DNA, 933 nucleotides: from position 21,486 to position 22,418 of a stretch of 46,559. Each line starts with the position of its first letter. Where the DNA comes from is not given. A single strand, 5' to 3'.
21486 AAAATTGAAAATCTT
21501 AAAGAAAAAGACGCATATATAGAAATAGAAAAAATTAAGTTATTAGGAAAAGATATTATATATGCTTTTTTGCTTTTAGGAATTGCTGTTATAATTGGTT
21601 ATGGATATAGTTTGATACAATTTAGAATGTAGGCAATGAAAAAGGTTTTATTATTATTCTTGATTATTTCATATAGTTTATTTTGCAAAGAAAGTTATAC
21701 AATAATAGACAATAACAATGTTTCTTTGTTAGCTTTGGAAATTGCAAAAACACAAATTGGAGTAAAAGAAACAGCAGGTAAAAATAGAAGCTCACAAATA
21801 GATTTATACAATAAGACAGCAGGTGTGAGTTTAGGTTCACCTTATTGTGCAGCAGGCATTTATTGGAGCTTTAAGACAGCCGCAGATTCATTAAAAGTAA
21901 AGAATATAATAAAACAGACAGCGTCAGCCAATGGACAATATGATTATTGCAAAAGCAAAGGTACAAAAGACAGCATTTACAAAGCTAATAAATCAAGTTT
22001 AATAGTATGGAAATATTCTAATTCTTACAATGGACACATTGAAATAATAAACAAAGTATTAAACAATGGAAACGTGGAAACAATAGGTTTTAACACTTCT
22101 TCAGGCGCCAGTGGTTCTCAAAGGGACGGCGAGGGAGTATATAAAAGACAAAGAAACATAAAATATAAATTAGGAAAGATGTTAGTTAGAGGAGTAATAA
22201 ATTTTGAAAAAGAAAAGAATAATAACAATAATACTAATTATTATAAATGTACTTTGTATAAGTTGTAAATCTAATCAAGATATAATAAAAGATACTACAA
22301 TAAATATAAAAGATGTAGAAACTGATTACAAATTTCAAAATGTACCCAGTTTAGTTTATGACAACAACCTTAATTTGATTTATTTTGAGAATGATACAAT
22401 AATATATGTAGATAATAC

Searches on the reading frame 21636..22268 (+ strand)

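Call 47: search_protein_families(library=pfam, proteins=[window:21636-22268:+], max_evalue=0.01)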
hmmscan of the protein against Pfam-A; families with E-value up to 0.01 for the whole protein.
window:21636-22268:+ (210 aa): 1 family
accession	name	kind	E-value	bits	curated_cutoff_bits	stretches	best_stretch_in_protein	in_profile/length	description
PF05257.22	CHAP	-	2e-06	28.6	26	1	67-151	5-79/81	CHAP domain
